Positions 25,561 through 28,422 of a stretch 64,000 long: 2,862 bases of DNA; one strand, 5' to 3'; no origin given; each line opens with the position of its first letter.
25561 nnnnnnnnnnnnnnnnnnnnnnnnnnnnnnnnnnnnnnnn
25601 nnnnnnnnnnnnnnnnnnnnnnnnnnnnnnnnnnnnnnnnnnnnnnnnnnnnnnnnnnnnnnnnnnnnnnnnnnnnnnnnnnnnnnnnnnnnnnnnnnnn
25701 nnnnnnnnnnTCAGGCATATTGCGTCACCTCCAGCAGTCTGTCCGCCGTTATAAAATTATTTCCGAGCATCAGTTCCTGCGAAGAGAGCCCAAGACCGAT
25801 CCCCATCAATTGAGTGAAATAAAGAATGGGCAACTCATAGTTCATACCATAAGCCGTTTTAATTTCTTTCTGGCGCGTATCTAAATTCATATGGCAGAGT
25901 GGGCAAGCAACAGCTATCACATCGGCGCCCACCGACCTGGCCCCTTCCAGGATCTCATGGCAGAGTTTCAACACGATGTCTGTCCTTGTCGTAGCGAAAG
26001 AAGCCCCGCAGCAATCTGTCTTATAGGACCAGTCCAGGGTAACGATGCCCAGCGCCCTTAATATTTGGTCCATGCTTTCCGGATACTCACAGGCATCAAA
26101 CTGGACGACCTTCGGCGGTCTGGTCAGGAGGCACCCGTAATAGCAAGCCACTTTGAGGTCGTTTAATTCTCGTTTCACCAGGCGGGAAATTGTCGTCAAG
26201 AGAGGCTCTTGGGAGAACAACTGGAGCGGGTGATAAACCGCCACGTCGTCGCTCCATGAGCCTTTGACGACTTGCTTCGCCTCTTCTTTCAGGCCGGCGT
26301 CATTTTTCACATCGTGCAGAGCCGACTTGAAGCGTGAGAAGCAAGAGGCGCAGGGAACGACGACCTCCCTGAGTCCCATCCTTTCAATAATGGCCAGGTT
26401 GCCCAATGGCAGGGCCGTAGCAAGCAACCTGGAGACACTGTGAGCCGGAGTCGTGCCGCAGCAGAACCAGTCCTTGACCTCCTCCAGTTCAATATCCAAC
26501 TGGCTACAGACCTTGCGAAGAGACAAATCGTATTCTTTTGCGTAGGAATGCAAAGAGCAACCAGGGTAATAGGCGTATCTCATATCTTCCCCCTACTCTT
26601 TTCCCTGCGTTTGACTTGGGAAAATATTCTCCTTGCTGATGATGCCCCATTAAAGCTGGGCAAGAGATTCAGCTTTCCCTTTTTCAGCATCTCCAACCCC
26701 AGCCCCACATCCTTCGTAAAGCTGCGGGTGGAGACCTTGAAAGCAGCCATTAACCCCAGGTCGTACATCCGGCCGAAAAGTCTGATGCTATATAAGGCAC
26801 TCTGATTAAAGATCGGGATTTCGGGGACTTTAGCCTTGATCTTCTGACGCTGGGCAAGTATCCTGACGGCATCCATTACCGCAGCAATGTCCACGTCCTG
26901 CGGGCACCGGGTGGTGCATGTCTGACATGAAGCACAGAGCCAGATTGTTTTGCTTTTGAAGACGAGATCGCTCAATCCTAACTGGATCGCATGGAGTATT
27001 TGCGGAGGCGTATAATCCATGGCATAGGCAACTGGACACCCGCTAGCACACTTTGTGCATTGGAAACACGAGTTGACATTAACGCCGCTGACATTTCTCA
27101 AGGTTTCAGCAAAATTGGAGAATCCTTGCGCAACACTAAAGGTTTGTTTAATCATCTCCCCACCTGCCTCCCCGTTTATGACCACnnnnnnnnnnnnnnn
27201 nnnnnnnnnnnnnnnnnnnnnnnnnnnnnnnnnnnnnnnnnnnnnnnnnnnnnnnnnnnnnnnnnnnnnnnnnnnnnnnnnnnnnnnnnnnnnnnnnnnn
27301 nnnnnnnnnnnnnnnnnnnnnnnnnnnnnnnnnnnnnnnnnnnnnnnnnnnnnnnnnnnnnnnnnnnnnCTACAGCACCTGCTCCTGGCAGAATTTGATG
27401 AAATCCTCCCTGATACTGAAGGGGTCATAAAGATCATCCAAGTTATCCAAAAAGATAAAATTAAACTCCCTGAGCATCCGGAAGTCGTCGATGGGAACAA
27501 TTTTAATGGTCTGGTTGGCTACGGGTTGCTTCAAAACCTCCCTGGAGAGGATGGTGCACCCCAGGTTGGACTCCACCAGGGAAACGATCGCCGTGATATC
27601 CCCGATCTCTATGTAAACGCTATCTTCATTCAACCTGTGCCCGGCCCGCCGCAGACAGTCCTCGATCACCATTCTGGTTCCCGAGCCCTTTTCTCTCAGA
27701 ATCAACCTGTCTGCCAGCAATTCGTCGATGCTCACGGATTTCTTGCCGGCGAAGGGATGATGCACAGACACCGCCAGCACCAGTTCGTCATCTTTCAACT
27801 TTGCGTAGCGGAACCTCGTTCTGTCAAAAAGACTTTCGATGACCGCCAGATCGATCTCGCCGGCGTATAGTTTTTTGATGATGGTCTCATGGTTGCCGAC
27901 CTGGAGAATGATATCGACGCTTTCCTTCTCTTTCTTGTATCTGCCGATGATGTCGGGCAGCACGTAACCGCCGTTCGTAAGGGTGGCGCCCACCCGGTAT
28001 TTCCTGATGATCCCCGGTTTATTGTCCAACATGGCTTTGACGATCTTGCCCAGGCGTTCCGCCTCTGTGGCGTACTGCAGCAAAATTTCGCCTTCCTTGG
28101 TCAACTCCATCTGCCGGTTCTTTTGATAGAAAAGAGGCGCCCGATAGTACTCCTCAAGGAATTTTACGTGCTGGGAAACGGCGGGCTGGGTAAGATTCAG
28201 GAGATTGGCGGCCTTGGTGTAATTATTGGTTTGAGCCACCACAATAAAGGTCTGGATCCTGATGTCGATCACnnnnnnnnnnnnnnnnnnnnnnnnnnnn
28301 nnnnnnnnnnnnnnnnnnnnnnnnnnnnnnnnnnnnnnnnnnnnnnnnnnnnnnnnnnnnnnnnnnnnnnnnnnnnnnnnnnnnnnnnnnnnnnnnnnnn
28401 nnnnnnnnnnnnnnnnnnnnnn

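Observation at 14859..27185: Eleven-gene operon joining Hdr, Mvh-type [NiFe] hydrogenase, NuoEF and GltD/NfnB-like modules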

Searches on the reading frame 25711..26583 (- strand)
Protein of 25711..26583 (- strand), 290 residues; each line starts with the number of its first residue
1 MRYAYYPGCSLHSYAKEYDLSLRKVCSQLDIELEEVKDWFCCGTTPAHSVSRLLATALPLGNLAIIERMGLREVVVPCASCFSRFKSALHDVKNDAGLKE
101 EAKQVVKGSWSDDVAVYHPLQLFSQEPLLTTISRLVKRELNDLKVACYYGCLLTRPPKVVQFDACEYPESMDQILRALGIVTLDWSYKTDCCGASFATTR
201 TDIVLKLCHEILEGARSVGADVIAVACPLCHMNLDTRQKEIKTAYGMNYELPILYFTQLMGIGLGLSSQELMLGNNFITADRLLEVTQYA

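Call 4: search_protein_families(library=pfam, proteins=[window:25711-26583:-])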
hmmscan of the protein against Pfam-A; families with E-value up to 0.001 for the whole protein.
window:25711-26583:- (290 aa): 1 family
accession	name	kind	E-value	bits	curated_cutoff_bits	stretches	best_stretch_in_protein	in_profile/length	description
PF02754.22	CCG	-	4e-23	81.8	20.6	2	3-85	1-84/85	Cysteine-rich domain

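Call 8: find_encoding_contigs(protein=window:25711-26583:-, flank=10000, max_places=6)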
Protein window:25711-26583:- (290 aa): no gene with exactly this product is on record in the collection.

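Call 45: search_protein_families(library=ncbifam, proteins=[window:25711-26583:-], max_evalue=0.001)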
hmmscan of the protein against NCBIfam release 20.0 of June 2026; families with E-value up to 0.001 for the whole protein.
window:25711-26583:- (290 aa): 8 families
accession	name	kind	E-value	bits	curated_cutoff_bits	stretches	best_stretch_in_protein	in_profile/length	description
NF042965.1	MFR_anch_SdhE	equivalog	2.2e-46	158.7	500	1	2-283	2-281/282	8-methylmenaquinol:fumarate reductase membrane anchor subunit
TIGR03288.1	CoB_CoM_SS_B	equivalog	9.7e-46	156.3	345.15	1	3-285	2-288/290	CoB--CoM heterodisulfide reductase subunit B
NF041780.1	hetero_SS_HdrB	equivalog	1.7e-20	73.5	450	1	25-270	28-287/304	ferredoxin:CoB-CoM heterodisulfide reductase subunit HdrB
NF045670.1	quin_L_LdhH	equivalog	1.4e-13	50.1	800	1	2-235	468-686/706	L-lactate dehydrogenase (quinone) large subunit LdhH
NF004898.0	PRK06259.1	equivalog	6.8e-09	34.9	385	1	2-239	263-468/488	fumarate reductase (CoM/CoB) subunit TfrB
NF045663.1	diclust_near_Sec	equivalog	1.2e-07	30.3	530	1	2-93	421-511/759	pyridine nucleotide-disulfide oxidoreductase/dicluster-binding protein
NF008369.0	PRK11168.1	equivalog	0.00015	20.8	278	0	3-236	169-382/401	anaerobic glycerol-3-phosphate dehydrogenase subunit C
NF008434.0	PRK11274.1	equivalog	0.00019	20.5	333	1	7-238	174-392/409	glycolate oxidase subunit GlcF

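Call 72: search_solved_structures(query=window:25711-26583:-, max_evalue=0.00001, show_alignments=1)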
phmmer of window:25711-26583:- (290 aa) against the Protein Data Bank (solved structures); distinct sequences matched with E-value up to 0.00001: 5.
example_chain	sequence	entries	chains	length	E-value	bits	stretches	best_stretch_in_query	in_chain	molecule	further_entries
8rvu_b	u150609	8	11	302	4.5e-39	137.8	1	1-286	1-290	H(2):CoB-CoM heterodisulfide,ferredoxin reductase subunit B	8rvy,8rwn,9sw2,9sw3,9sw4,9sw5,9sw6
8rvv_B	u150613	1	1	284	5.6e-38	134.2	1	1-273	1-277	H(2):CoB-CoM heterodisulfide,ferredoxin reductase subunit B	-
5odc_B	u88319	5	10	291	8.1e-37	130.4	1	1-285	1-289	Heterodisulfide reductase, subunit B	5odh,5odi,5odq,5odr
9sfi_C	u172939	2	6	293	2.8e-35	125.4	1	1-286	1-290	H(2)/formate:CoB-CoM heterodisulfide,ferredoxin reductase subunit B2 | Heterodisulfide reductase subunit B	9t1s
7bkb_B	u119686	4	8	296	1e-31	113.7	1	2-278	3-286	CoB--CoM heterodisulfide reductase subunit B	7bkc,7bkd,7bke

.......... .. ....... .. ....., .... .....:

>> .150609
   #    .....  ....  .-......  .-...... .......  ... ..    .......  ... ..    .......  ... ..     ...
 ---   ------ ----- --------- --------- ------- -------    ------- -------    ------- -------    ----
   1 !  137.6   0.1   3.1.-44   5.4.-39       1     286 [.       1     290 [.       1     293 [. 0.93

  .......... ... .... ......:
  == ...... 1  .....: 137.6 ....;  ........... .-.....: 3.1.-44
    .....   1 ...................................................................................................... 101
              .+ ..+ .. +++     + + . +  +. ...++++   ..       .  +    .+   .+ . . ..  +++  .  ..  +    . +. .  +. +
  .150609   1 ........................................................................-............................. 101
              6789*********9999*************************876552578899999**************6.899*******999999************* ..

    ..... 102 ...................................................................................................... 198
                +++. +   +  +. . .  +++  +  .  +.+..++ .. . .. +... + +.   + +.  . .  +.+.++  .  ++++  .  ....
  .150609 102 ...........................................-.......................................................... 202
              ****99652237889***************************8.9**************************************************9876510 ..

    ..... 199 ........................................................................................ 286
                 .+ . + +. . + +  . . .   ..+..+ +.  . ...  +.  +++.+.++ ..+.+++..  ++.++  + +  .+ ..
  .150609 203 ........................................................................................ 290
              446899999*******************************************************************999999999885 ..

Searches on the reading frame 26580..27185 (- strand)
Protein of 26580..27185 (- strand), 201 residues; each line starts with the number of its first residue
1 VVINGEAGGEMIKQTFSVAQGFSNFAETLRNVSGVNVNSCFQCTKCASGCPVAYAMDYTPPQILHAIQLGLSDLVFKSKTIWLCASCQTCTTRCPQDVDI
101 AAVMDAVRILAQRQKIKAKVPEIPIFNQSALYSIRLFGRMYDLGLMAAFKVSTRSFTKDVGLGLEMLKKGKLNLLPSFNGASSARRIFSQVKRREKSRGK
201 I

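Call 4: search_protein_families(library=pfam, proteins=[window:26580-27185:-])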
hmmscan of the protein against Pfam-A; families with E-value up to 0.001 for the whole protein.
window:26580-27185:- (201 aa): 6 families
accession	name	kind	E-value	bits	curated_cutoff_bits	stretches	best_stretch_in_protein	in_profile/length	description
PF13183.11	Fer4_8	-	1.4e-10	42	27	1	37-98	2-68/68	4Fe-4S dicluster domain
PF13534.11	Fer4_17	-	1.3e-09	38.9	22.2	1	39-99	1-61/61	4Fe-4S dicluster domain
PF13187.11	Fer4_9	-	2.7e-07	31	27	1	40-97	2-50/52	4Fe-4S dicluster domain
PF13237.11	Fer4_10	-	4.9e-07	30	25.5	0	83-104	8-22/53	4Fe-4S dicluster domain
PF13484.11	Fer4_16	-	0.00013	23.1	30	0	84-112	2-32/66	4Fe-4S double cluster binding domain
PF12838.12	Fer4_7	-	0.00017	22.4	27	1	39-98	1-52/52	4Fe-4S dicluster domain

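Call 45: search_protein_families(library=ncbifam, proteins=[window:26583-27155:-], max_evalue=0.001)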
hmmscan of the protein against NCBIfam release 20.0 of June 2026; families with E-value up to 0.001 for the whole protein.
seq(191 aa): 20 families
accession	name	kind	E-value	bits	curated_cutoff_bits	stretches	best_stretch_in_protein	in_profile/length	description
TIGR03290.1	CoB_CoM_SS_C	equivalog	7.3e-20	71.4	160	1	27-109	1-83/144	CoB--CoM heterodisulfide reductase subunit C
NF038018.1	qmoC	equivalog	4.1e-19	69.3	300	1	14-109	4-99/360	quinone-interacting membrane-bound oxidoreductase complex subunit QmoC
NF041779.1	hetero_SS_HdrC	equivalog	6.5e-15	55.1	350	1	18-107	21-109/198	ferredoxin:CoB-CoM heterodisulfide reductase subunit HdrC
NF041890.1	hdrC_Methbact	equivalog_domain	1.3e-13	51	270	1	16-110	17-111/192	ferredoxin:CoB-CoM heterodisulfide reductase subunit HdrC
NF008369.0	PRK11168.1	equivalog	2.9e-11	42.9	278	1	25-105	8-91/401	anaerobic glycerol-3-phosphate dehydrogenase subunit C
NF042952.1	MFR_FeS_SdhB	equivalog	2.5e-08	33.3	600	1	3-170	123-298/320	8-methylmenaquinol:fumarate reductase iron-sulfur subunit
NF004898.0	PRK06259.1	equivalog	3.7e-08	32.4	385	1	17-105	125-220/488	fumarate reductase (CoM/CoB) subunit TfrB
TIGR03379.1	glycerol3P_GlpC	equivalog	9.5e-08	31.2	279.9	1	27-129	4-104/397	anaerobic glycerol-3-phosphate dehydrogenase subunit GlpC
TIGR00384.1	dhsB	subfamily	2.4e-05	23.9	88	1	26-96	138-220/222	succinate dehydrogenase and fumarate reductase iron-sulfur protein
NF009226.0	PRK12576.1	equivalog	4.6e-05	22.9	344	1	29-112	155-248/317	succinate dehydrogenase/fumarate reductase iron-sulfur subunit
TIGR00314.1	cdhA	equivalog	5.1e-05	21.3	781.3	1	27-110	398-476/784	CO dehydrogenase/acetyl-CoA synthase complex subunit alpha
TIGR01945.1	rnfC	subfamily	5.8e-05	21.8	245.95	1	22-93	357-423/435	RnfABCDGE type electron transport complex subunit C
NF009227.0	PRK12577.1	equivalog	0.00011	21.1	349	1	68-186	205-327/330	succinate dehydrogenase/fumarate reductase iron-sulfur subunit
NF045670.1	quin_L_LdhH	equivalog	0.00015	20.2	800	1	26-184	302-461/706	L-lactate dehydrogenase (quinone) large subunit LdhH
NF004616.0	PRK05950.1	subfamily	0.00026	20.2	228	0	26-101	145-233/238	succinate dehydrogenase iron-sulfur subunit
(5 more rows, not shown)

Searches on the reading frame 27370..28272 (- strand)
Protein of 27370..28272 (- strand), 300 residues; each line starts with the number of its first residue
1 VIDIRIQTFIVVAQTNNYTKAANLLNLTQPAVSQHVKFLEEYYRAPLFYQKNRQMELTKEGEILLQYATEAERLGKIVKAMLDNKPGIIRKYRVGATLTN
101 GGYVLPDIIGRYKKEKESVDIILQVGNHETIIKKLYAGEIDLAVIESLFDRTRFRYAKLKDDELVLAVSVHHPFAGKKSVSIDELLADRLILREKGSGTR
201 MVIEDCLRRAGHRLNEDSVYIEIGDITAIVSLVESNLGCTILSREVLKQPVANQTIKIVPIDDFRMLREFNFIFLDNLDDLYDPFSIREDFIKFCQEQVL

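Call 5: search_protein_families(library=pfam, proteins=[window:27370-28272:-])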
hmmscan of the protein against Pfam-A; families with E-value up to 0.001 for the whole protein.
window:27370-28272:- (300 aa): 3 families
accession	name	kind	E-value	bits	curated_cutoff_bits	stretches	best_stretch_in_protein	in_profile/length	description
PF03466.25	LysR_substrate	-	1.7e-36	126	28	1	91-273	7-186/209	LysR substrate binding domain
PF00126.33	HTH_1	-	2.4e-18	66.3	26.6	1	6-62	4-60/60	Bacterial regulatory helix-turn-helix protein, lysR family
PF12727.12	PBP_like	-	0.00087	18.9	27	0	142-214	49-120/193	PBP superfamily domain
